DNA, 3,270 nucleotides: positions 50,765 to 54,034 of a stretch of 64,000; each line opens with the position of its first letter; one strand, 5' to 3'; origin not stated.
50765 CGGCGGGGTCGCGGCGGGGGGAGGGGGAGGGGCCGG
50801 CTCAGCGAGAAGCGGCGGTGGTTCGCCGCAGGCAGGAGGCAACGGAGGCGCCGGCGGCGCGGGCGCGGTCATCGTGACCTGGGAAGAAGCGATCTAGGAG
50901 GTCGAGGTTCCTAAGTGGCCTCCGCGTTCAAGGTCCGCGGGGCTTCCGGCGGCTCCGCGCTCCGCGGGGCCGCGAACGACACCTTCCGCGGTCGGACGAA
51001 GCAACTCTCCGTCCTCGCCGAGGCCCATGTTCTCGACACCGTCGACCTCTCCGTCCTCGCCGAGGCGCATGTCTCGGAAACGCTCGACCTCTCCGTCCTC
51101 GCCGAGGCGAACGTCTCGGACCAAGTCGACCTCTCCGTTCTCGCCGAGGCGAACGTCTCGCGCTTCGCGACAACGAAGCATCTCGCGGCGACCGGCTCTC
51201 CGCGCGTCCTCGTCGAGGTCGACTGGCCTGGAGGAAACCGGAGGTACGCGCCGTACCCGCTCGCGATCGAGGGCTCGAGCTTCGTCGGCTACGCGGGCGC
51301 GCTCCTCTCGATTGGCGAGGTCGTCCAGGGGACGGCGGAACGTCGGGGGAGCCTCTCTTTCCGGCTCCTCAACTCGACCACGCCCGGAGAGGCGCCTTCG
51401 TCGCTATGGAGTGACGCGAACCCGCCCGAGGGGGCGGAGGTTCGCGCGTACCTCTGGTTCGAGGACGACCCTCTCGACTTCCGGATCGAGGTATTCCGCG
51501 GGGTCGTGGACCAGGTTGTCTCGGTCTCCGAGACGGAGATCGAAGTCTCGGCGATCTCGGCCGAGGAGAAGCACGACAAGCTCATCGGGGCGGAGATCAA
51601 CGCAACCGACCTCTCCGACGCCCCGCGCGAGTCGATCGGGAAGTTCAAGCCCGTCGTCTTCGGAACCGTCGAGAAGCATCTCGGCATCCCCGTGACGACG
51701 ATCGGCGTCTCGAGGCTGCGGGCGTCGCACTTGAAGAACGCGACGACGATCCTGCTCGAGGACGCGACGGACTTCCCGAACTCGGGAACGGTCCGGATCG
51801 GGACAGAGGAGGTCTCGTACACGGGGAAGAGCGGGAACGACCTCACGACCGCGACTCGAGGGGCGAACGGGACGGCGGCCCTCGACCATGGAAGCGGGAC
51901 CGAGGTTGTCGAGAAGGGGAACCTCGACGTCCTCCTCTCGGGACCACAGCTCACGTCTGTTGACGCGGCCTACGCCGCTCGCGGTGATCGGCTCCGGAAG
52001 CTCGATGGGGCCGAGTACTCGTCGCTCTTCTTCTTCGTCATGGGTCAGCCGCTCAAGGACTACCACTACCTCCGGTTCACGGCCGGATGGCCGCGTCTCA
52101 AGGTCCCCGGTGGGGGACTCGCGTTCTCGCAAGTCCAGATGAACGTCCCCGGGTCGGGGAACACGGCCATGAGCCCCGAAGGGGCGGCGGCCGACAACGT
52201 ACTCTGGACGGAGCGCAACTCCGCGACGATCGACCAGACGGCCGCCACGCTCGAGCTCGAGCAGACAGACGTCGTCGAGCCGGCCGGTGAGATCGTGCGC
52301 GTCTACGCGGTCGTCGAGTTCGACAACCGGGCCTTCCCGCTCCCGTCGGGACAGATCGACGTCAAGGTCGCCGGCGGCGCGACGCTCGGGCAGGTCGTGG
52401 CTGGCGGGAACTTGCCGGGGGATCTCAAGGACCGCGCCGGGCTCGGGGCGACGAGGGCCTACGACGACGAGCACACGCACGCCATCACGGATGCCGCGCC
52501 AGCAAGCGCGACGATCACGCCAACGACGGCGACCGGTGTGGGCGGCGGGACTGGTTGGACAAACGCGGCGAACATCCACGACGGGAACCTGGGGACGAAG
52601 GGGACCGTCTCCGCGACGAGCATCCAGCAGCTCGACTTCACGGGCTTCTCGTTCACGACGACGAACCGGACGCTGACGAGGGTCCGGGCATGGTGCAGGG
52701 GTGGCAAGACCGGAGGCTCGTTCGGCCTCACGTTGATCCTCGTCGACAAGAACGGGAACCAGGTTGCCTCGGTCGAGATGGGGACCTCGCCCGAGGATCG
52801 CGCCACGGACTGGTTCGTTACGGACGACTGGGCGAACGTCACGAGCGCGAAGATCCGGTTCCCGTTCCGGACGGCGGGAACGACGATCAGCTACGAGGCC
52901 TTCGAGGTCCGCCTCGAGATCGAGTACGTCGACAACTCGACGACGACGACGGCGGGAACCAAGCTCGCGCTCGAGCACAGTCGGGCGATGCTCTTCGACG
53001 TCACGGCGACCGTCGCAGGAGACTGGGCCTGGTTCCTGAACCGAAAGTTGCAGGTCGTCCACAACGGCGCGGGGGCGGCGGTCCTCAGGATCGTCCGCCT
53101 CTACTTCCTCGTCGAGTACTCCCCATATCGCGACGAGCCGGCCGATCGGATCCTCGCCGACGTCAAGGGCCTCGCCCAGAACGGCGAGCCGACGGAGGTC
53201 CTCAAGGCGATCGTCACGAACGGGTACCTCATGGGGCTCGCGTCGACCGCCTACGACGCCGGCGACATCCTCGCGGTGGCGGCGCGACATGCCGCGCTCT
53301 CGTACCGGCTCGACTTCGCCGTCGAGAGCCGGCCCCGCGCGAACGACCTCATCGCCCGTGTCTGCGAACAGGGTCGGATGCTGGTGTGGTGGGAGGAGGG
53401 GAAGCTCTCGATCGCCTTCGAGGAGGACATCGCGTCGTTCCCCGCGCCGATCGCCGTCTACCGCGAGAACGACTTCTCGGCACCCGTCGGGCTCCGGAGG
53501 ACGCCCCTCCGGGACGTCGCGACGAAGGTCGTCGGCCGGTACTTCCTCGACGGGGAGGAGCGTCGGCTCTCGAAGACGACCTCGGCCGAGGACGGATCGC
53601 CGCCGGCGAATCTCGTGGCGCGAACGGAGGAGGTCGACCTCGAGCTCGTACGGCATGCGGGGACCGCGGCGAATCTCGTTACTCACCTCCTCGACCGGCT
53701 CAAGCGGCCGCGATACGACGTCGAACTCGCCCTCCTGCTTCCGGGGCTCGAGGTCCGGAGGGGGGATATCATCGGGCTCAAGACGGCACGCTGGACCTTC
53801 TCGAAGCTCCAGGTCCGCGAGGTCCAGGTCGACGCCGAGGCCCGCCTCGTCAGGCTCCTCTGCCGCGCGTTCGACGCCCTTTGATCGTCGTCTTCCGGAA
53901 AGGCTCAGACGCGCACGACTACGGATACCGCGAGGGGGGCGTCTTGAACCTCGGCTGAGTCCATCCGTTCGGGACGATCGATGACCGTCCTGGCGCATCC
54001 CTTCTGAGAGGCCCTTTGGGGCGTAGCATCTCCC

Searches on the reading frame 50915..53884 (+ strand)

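Call 78: search_protein_families(library=phrogs, proteins=[window:50915-53884:+], max_evalue=0.00001)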
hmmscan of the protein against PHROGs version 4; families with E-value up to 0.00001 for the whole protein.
window:50915-53884:+ (989 aa): 1 family
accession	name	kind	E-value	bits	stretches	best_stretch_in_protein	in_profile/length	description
phrog_4406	-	head and packaging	7.5e-07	27.1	1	265-331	2922-2988/3231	virion structural protein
